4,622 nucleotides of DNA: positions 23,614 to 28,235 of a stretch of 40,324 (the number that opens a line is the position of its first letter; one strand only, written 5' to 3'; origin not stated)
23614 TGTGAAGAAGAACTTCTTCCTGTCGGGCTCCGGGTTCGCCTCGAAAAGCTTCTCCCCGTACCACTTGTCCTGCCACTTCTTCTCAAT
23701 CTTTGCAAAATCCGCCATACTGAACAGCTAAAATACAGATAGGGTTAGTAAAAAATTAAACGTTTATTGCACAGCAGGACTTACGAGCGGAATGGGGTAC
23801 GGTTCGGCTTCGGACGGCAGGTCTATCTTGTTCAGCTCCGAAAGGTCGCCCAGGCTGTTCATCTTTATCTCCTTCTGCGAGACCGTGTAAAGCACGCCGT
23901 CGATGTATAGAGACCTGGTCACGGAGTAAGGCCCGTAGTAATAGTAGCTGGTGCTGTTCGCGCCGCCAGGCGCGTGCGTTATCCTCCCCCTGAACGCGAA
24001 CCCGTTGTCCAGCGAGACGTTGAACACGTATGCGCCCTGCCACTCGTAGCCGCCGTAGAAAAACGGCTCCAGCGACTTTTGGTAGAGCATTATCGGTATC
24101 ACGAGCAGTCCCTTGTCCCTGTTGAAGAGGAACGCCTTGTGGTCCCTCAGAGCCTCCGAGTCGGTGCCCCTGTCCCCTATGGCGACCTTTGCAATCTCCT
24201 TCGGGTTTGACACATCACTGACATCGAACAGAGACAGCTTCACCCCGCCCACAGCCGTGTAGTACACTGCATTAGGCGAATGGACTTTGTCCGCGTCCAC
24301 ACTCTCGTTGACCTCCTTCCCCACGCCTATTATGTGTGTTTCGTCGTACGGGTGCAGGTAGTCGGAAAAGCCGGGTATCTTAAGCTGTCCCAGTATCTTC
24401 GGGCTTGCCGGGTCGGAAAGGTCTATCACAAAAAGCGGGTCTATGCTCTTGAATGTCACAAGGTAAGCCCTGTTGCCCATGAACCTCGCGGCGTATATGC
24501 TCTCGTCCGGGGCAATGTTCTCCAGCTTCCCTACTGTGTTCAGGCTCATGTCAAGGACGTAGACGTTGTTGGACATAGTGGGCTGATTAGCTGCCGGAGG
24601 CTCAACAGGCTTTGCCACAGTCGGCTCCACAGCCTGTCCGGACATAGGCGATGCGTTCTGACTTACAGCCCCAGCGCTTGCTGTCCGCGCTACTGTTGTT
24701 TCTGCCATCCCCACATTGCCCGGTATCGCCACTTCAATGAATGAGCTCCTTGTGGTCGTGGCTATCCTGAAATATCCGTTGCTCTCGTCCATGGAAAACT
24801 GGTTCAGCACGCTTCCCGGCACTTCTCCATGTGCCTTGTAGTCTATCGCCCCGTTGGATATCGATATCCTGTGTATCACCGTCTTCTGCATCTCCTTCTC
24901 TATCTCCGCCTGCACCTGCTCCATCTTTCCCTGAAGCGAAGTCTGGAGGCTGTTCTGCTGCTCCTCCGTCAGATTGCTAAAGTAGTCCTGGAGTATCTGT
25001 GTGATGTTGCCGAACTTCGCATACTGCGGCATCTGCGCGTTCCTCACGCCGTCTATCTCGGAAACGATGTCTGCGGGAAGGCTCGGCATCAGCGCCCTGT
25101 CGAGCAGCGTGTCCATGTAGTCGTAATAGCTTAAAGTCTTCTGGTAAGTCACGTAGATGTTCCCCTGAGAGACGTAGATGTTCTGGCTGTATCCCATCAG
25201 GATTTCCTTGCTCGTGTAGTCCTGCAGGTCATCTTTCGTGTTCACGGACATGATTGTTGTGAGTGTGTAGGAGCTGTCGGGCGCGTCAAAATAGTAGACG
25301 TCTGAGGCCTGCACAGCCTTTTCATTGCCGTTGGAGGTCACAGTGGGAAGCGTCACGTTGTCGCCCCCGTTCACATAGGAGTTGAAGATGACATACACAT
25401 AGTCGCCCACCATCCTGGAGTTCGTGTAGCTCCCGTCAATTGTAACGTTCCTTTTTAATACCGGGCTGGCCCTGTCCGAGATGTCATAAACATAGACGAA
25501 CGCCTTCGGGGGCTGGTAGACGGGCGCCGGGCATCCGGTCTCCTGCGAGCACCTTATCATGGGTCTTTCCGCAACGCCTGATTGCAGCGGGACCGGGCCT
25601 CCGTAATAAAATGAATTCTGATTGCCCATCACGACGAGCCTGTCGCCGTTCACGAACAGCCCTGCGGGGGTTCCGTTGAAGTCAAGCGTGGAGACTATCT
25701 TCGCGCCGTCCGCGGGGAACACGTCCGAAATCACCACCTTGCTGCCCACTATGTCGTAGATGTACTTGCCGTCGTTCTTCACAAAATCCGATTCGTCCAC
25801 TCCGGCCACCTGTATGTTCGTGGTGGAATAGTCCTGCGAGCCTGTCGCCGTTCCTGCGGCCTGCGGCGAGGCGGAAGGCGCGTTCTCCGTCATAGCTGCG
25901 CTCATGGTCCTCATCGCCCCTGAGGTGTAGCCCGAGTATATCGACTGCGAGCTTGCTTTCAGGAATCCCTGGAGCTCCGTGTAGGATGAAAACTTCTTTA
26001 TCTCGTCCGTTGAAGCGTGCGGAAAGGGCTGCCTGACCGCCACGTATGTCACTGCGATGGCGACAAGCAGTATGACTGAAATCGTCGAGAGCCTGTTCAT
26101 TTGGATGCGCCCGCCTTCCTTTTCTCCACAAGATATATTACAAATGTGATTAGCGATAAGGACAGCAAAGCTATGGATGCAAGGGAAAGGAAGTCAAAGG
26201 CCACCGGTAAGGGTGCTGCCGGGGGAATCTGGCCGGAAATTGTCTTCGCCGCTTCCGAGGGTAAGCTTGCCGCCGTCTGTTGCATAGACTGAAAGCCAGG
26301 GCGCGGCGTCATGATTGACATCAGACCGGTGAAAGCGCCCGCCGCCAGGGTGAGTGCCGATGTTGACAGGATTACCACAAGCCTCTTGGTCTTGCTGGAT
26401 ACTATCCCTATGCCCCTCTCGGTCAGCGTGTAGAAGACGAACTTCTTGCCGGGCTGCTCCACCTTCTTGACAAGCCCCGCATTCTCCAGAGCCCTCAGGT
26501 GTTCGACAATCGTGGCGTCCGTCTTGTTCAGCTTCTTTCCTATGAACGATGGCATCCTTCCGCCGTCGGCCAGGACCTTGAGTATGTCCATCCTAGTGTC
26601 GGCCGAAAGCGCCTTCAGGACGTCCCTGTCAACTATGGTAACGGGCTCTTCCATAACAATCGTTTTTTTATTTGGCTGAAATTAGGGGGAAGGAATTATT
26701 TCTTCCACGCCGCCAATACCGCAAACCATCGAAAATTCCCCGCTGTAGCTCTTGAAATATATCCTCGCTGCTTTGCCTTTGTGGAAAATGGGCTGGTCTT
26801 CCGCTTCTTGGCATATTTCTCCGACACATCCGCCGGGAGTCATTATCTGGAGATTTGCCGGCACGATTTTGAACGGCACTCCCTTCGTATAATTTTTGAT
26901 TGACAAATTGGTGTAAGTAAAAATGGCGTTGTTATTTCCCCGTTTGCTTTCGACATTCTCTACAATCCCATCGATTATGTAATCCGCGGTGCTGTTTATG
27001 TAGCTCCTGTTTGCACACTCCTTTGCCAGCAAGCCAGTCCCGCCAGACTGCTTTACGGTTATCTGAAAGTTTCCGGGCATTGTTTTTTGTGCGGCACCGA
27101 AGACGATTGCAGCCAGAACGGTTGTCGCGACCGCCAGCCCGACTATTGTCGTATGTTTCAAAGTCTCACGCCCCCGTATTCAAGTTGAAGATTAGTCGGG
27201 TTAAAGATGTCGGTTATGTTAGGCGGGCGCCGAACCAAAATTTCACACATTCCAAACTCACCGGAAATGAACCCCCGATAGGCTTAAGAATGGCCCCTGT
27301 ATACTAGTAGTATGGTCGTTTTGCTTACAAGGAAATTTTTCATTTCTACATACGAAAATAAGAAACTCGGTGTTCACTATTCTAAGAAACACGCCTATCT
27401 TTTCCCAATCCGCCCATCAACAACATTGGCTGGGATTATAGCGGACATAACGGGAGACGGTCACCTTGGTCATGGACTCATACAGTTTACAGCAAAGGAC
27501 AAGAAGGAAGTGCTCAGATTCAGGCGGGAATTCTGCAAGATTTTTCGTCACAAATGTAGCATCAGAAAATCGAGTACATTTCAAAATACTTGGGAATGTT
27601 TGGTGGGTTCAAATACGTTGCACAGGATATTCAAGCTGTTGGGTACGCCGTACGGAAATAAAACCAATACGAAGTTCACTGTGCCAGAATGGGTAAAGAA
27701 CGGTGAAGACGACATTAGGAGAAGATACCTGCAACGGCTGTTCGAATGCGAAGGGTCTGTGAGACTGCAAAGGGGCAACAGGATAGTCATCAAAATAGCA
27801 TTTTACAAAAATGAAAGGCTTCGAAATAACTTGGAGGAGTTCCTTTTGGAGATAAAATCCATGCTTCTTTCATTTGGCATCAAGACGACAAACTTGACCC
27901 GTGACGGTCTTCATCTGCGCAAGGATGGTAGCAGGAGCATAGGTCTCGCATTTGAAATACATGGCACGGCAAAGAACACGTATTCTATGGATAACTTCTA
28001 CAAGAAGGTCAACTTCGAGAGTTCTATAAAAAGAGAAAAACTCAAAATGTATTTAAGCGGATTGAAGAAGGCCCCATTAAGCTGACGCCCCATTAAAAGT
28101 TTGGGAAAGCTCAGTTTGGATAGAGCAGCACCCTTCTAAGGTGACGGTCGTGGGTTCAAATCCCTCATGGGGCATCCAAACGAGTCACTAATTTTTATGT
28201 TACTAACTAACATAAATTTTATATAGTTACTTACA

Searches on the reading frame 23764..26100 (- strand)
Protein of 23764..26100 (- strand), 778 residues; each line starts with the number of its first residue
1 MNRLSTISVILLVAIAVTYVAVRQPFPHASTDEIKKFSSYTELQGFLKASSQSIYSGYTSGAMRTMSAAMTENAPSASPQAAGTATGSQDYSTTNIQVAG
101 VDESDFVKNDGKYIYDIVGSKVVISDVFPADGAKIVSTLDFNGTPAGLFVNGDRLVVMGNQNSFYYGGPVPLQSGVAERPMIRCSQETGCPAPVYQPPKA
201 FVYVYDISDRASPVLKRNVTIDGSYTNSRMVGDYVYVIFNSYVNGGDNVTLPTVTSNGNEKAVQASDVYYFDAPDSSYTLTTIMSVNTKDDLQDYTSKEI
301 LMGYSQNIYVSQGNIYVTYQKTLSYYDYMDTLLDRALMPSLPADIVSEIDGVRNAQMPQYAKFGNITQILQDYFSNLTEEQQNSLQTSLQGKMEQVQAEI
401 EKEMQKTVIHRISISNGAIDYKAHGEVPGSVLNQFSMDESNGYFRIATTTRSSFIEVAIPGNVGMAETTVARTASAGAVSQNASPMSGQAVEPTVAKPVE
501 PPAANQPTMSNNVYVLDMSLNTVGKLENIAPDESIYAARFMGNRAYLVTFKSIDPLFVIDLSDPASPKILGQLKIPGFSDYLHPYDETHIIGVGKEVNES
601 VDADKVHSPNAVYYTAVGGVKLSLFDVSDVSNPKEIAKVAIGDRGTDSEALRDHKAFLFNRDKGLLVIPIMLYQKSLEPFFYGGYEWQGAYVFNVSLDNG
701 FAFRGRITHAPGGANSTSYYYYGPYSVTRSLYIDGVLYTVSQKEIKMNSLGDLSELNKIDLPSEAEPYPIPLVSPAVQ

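Call 92: search_protein_families(library=pfam, max_evalue=0.00001, proteins=[window:23764-26100:-])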
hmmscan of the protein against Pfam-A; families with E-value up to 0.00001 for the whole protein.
window:23764-26100:- (778 aa): 1 family
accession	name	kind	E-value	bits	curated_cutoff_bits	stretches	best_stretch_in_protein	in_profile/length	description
PF09826.15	Beta_propel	-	1.2e-162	542.7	22.4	1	91-752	1-494/495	Beta propeller domain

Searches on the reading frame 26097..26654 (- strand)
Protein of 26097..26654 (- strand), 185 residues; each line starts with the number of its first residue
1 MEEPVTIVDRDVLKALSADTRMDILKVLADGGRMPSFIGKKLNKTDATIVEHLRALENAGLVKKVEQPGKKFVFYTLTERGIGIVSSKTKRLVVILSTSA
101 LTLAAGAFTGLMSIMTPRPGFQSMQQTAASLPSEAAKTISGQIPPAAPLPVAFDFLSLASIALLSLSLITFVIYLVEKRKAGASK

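Call 92: search_protein_families(library=pfam, max_evalue=0.00001, proteins=[window:26097-26654:-])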
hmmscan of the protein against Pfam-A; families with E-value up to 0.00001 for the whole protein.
window:26097-26654:- (185 aa): 3 families
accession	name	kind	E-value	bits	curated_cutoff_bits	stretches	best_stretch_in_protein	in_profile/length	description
PF01022.26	HTH_5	-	3.2e-08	33.8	22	1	20-64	3-47/47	Bacterial regulatory protein, arsR family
PF13463.12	HTH_27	-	2.3e-07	31.4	22.2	1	36-81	22-68/68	Winged helix DNA-binding domain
PF12840.13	HTH_20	-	3.4e-07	30.6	27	1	16-65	1-51/51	Helix-turn-helix domain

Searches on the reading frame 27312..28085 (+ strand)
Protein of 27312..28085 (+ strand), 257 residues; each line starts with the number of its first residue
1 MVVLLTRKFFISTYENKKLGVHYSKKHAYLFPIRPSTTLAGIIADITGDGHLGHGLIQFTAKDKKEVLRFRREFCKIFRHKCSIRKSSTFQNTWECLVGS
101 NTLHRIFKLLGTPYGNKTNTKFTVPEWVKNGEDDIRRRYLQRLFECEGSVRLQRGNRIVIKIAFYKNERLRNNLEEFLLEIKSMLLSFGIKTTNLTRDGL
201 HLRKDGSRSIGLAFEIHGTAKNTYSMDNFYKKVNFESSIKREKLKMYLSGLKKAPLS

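Call 92: search_protein_families(library=pfam, max_evalue=0.00001, proteins=[window:27312-28085:+])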
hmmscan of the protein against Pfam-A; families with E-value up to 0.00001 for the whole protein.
window:27312-28085:+ (257 aa): 1 family
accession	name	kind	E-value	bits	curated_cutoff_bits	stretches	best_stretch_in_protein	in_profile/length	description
PF14528.11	LAGLIDADG_3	-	2.6e-08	34.5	22.5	1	135-197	2-55/82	LAGLIDADG-like domain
